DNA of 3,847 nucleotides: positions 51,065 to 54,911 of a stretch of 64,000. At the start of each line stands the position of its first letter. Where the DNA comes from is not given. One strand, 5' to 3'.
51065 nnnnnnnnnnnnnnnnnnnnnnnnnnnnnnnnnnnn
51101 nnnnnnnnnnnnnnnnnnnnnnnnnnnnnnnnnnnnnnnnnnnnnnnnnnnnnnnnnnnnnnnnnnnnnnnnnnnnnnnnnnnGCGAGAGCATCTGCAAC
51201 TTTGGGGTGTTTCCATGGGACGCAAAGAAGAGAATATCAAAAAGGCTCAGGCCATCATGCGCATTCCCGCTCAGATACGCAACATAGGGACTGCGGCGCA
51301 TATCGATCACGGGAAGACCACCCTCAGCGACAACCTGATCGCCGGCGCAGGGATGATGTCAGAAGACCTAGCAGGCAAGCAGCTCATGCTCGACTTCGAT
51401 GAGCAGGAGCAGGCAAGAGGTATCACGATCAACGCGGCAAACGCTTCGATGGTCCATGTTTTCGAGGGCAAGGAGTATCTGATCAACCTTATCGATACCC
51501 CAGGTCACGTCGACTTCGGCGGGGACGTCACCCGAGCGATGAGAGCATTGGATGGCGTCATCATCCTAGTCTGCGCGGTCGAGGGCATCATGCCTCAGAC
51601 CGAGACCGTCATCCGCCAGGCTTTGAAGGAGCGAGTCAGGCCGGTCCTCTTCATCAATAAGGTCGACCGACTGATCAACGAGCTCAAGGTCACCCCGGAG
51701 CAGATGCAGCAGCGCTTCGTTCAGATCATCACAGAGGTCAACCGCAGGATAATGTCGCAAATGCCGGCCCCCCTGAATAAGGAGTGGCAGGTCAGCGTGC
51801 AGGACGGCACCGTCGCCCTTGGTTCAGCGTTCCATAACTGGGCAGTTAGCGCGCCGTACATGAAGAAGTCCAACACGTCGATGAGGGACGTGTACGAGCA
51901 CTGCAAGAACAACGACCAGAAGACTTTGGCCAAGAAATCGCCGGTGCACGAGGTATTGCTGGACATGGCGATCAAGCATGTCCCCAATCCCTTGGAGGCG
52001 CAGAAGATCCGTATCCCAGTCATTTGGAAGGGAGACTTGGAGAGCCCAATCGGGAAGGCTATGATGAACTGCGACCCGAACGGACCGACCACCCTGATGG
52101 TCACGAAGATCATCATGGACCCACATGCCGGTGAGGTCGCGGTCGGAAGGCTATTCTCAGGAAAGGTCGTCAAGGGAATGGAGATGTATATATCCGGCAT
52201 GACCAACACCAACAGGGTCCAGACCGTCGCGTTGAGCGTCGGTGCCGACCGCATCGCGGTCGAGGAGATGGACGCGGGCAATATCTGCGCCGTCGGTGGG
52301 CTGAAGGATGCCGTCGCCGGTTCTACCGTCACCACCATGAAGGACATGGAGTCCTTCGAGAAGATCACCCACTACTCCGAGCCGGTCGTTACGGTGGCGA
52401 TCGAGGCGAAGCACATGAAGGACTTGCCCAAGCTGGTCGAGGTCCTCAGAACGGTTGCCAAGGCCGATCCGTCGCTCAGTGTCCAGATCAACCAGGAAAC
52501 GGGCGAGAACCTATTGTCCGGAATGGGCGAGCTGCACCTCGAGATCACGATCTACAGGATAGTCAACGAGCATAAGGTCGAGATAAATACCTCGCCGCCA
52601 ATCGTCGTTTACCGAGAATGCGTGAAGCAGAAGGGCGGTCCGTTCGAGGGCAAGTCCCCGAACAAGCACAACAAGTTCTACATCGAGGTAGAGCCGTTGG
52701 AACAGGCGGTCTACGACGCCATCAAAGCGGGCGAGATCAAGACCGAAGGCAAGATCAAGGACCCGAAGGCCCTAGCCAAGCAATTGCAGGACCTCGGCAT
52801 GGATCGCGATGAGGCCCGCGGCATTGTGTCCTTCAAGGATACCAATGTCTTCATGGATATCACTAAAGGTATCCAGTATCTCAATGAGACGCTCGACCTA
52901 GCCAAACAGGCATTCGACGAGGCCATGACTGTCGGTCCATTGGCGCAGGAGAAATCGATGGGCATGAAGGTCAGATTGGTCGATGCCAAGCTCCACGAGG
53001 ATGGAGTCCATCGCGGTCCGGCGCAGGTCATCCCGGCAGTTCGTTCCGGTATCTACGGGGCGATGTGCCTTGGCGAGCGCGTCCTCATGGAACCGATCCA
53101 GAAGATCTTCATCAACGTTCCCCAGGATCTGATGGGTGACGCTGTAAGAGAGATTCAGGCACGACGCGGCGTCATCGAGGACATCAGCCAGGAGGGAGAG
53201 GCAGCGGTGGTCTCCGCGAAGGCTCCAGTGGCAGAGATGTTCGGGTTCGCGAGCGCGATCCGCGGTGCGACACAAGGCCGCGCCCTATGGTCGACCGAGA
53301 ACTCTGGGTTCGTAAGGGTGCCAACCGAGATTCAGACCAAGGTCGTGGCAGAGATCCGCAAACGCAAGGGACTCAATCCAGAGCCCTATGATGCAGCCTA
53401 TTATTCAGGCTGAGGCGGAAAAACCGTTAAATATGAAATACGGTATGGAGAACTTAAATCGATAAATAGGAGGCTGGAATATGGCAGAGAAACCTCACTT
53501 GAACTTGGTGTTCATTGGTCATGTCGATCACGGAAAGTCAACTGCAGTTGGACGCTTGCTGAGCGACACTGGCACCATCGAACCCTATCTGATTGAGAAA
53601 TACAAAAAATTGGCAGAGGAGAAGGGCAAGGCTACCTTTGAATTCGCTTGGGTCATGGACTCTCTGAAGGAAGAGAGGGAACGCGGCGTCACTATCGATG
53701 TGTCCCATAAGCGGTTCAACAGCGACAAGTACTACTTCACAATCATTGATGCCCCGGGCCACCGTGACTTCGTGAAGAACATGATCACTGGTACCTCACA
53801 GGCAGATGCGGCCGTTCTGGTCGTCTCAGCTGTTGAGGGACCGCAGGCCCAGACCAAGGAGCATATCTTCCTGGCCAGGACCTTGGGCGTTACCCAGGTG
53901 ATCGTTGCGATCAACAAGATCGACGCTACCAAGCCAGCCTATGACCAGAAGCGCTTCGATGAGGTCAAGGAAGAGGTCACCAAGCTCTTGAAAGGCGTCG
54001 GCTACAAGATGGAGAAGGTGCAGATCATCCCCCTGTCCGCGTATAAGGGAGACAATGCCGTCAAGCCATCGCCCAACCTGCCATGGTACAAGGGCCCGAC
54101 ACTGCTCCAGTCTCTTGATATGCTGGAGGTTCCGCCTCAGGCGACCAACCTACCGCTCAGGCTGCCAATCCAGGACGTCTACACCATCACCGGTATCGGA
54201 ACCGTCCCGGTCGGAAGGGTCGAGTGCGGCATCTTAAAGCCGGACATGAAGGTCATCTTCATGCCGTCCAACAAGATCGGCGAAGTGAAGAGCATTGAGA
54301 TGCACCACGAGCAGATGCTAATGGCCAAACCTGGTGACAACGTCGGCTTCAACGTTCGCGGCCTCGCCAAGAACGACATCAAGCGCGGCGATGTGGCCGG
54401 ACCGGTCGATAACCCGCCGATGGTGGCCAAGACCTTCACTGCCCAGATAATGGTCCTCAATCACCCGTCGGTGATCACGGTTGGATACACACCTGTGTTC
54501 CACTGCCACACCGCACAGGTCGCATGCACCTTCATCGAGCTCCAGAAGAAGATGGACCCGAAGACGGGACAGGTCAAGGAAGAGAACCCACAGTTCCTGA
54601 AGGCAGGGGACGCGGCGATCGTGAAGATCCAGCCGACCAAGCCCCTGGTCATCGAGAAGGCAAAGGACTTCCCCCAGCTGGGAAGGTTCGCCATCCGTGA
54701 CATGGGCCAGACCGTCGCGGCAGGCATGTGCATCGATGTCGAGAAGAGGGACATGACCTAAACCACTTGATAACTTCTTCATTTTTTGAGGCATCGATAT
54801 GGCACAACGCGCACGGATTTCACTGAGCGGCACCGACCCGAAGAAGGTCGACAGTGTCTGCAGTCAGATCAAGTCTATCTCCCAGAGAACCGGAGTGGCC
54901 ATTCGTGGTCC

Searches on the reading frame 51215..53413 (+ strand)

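Call 50: search_protein_families(library=pfam, proteins=[window:51215-53413:+], max_evalue=0.0001)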
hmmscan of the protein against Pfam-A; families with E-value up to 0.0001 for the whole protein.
window:51215-53413:+ (732 aa): 6 families
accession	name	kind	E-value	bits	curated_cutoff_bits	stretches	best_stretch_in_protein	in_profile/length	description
PF00009.33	GTP_EFTU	-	5.3e-56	189.6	26.5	1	20-257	2-187/188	Elongation factor Tu GTP binding domain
PF14492.12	EFG_III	-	3.1e-24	85.3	27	1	388-460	2-74/75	Elongation Factor G, domain III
PF00679.30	EFG_C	-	9.8e-24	83.7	27.9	1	623-709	1-88/89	Elongation factor G C-terminus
PF03764.24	EFG_IV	-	1.3e-23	83.5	24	1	514-618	10-118/121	Elongation factor G, domain IV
PF03144.31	GTP_EFTU_D2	-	1.8e-11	44.8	30.3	1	306-373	1-73/73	Elongation factor Tu domain 2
PF22042.2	EF-G_D2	-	1.3e-10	41.7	27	1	293-374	3-83/84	Elongation factor G domain 2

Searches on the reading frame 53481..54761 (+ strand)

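Call 50: search_protein_families(library=pfam, proteins=[window:53481-54761:+], max_evalue=0.0001)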
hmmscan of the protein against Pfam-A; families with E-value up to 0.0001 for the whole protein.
window:53481-54761:+ (426 aa): 6 families
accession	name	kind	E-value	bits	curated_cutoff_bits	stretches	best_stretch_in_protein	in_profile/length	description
PF00009.33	GTP_EFTU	-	1.4e-59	201.3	26.5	1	4-194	1-176/188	Elongation factor Tu GTP binding domain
PF22594.2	GTP-eEF1A_C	-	1.9e-40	137.8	27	1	319-417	2-100/101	GTP-eEF1A C-terminal domain-like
PF03143.23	GTP_EFTU_D3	-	1.5e-31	109.3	27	1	315-420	4-105/106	Elongation factor Tu C-terminal domain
PF03144.31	GTP_EFTU_D2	-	9.7e-17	61.6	30.3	1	240-305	1-71/73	Elongation factor Tu domain 2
PF14578.12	GTP_EFTU_D4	-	5.3e-07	29.9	23.8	1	244-305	21-84/86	Elongation factor Tu domain 4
PF01926.29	MMR_HSR1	-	6.5e-06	26.7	21.9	0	49-146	11-113/113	50S ribosome-binding GTPase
